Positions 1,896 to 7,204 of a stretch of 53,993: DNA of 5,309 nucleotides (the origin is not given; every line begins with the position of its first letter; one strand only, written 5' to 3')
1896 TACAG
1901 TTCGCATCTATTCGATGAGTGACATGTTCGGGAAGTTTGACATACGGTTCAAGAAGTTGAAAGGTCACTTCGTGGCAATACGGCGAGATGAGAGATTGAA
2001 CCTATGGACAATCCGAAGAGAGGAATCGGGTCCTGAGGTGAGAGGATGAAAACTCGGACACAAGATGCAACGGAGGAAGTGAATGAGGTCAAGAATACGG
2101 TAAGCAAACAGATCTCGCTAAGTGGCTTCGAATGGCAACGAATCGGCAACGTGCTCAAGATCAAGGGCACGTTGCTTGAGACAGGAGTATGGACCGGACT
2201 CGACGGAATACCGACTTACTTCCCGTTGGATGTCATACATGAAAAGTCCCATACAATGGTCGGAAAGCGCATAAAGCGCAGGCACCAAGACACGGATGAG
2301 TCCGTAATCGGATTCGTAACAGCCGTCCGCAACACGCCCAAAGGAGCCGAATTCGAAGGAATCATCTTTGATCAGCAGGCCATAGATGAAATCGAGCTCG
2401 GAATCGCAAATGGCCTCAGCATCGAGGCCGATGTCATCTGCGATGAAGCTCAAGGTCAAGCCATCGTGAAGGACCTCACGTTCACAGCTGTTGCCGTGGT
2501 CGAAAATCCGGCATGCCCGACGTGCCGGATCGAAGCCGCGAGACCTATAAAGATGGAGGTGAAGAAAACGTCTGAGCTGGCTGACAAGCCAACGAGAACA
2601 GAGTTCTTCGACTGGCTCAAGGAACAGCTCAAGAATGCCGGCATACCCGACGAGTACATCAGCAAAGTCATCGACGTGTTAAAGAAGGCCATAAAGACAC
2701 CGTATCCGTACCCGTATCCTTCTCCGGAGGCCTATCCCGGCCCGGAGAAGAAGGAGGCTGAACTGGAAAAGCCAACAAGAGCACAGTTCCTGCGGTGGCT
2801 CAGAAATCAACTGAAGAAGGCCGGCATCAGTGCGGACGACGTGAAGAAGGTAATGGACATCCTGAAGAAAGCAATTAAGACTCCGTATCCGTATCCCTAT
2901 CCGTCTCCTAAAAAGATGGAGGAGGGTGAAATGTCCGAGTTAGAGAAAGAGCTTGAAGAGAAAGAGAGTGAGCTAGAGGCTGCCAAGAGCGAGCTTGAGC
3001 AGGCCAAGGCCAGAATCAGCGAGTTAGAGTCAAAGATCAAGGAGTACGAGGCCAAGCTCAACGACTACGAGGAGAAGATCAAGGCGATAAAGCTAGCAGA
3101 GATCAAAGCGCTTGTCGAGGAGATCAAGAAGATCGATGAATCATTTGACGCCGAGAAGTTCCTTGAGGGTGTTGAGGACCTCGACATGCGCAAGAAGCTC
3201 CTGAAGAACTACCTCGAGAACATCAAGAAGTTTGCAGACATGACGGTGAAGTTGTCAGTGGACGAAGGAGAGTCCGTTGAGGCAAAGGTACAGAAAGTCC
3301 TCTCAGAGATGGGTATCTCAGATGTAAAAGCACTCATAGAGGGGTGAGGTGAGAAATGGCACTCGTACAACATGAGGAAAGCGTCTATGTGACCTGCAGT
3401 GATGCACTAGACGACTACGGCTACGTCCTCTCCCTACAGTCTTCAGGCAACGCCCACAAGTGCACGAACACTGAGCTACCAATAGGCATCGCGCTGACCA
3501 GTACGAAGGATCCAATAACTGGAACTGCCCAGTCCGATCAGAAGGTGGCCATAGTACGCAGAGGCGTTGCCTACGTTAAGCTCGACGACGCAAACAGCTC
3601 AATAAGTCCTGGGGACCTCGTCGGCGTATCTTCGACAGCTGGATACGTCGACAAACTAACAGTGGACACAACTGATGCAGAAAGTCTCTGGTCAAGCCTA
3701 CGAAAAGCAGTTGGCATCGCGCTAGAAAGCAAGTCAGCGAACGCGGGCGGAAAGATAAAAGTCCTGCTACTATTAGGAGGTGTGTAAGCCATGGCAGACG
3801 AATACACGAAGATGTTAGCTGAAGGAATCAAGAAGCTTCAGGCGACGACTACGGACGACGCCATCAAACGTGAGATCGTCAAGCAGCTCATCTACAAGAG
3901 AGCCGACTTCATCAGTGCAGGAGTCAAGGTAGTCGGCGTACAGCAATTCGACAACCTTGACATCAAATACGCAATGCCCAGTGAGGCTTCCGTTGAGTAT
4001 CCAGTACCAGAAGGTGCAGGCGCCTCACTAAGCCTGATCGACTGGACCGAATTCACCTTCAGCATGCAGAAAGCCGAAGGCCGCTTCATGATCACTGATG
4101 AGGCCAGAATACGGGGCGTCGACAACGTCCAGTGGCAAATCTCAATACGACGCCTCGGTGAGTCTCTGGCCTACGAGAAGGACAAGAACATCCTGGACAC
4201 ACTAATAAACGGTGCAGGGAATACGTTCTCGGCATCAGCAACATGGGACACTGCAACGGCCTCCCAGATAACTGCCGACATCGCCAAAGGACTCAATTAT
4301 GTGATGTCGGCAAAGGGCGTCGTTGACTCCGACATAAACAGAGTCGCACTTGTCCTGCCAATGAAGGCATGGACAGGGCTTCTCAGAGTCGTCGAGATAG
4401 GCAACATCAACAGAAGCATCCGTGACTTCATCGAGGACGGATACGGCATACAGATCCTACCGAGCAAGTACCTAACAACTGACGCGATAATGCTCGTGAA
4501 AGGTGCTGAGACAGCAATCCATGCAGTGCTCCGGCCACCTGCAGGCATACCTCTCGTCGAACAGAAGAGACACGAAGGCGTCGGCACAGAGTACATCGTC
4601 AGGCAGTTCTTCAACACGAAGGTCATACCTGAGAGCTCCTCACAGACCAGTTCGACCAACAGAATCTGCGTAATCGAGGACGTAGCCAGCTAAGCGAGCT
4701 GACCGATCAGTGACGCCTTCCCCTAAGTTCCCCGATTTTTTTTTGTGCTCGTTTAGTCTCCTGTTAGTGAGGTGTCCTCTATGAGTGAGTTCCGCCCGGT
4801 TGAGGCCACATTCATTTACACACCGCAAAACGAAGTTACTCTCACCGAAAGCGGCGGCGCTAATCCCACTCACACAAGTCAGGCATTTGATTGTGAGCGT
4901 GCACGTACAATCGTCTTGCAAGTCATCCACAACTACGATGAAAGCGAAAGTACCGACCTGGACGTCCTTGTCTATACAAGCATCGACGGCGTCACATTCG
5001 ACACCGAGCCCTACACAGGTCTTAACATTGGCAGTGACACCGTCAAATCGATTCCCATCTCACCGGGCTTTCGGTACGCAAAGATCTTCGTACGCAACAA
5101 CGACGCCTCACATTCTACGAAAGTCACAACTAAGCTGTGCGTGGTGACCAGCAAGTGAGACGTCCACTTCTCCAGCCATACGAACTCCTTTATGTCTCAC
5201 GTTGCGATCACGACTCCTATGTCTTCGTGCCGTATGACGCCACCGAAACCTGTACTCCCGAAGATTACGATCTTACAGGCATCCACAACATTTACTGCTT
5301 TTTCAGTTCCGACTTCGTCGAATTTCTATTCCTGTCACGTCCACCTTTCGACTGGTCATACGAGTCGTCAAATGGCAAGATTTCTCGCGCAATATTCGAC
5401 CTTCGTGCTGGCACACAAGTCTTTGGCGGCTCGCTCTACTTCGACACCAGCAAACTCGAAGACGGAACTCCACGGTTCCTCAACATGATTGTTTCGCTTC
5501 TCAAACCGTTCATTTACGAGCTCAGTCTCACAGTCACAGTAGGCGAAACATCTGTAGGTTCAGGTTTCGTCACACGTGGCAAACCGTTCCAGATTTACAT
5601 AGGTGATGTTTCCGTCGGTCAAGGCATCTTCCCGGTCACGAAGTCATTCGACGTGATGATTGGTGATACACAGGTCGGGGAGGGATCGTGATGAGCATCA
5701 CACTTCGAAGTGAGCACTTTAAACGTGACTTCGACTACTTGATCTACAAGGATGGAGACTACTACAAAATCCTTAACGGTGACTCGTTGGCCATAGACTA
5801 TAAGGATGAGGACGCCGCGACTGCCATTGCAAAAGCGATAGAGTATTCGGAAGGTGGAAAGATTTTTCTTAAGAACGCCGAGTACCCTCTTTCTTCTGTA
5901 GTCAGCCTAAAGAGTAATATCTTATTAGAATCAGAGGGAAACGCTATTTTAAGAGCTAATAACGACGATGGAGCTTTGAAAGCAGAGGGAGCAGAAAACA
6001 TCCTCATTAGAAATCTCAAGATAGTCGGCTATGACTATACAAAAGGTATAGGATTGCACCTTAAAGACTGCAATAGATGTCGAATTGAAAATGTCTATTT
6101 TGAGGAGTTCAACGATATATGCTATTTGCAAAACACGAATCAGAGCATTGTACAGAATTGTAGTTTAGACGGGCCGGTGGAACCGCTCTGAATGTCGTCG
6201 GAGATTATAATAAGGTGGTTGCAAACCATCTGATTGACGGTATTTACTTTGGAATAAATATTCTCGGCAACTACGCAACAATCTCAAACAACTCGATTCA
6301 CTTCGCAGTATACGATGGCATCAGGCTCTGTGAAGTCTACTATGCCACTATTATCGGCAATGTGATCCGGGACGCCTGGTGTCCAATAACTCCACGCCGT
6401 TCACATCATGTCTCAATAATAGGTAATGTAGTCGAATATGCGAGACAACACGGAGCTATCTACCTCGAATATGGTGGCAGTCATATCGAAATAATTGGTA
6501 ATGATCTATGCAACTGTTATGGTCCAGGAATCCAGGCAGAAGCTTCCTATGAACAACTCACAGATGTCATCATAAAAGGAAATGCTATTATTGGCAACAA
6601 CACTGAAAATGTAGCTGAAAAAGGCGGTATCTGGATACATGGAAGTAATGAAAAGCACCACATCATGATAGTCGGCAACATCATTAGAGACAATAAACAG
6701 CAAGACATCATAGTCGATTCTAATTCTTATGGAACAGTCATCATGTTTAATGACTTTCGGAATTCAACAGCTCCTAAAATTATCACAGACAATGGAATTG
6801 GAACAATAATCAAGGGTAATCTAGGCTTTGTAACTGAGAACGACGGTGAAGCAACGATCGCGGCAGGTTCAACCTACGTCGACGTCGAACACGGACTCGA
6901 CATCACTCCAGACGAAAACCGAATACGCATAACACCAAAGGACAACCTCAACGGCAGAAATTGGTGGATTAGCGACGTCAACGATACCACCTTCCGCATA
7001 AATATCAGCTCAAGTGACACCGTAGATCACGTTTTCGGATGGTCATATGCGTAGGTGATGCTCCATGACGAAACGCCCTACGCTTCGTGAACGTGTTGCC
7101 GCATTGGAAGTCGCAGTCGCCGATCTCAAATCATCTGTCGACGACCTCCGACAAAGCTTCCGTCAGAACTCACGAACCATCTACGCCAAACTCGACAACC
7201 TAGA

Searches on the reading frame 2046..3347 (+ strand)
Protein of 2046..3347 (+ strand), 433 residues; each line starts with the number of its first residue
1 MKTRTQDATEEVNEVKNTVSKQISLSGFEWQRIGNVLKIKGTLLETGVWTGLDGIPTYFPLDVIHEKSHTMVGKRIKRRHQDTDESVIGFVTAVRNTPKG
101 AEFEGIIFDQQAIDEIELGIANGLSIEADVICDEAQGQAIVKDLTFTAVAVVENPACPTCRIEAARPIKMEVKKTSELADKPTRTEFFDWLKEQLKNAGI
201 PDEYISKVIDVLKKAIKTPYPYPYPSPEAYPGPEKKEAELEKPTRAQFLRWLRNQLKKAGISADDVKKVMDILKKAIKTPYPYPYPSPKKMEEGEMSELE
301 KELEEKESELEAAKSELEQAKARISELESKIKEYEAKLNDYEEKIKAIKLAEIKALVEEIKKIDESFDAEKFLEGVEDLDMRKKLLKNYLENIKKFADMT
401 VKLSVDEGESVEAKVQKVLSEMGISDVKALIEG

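Call 15: search_protein_families(library=pfam, proteins=[window:2046-3347:+], max_evalue=0.01)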
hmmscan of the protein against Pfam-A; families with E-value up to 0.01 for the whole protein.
window:2046-3347:+ (433 aa): 6 families
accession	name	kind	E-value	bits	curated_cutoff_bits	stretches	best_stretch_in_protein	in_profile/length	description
PF06810.17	Phage_scaffold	-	1.7e-05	25.3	35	1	251-361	1-107/170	Phage capsid assembly scaffolding protein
PF12795.12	MscS_porin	-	0.00019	21.5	34.4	1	292-349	90-147/238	Mechanosensitive ion channel porin domain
PF10473.14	CENP-F_leu_zip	-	0.00079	19.9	34.5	1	296-392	26-112/140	Leucine-rich repeats of kinetochore protein Cenp-F/LEK1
PF09486.15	HrpB7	-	0.00097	20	29.7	1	299-350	84-135/157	Bacterial type III secretion protein (HrpB7)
PF08614.16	ATG16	-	0.0026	18.4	33.7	1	297-347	98-148/200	Autophagy protein 16 (ATG16)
PF04012.17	PspA_IM30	-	0.0033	17.5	33.9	1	295-370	92-164/220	PspA/IM30 family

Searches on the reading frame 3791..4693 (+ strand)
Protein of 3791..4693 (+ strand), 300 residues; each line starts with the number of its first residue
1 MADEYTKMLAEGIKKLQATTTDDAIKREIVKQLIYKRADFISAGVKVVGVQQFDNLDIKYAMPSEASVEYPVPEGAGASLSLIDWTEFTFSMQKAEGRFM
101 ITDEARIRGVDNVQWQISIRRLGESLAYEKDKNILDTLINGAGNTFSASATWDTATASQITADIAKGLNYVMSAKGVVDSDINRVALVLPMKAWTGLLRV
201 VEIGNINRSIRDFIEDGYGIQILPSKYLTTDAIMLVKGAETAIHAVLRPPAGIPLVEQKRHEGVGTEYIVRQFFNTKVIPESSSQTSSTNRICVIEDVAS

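Call 15: search_protein_families(library=pfam, proteins=[window:3791-4693:+], max_evalue=0.01)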
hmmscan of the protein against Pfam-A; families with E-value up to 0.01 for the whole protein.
window:3791-4693:+ (300 aa): 1 family
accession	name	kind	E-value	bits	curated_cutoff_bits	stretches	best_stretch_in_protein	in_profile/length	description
PF25209.1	Phage_capsid_4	-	9.9e-09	36.3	27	1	60-258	48-232/262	Phage capsid protein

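Call 61: search_dna_similar(query=window:3791-4693:+, collection=phages, mode=protein, max_evalue=0.001, max_rows=15)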
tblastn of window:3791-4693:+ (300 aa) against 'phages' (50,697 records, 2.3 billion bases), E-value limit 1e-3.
No match.

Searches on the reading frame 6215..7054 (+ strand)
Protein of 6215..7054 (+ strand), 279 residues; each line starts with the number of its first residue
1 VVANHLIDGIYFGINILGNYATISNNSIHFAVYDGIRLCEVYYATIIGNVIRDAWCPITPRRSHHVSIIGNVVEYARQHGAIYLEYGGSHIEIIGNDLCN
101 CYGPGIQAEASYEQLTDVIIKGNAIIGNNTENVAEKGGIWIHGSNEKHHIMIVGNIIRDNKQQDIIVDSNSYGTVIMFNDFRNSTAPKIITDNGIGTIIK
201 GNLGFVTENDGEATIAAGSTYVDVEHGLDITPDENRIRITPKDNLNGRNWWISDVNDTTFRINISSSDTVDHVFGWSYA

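Call 102: search_protein_families(library=pfam, proteins=[window:6215-7054:+], max_evalue=0.001)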
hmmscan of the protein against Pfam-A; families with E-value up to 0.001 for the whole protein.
window:6215-7054:+ (279 aa): 1 family
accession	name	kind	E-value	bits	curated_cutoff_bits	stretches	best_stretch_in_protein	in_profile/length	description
PF13229.12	Beta_helix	-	1.2e-09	38.4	25.9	1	5-154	16-155/158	Right handed beta helix region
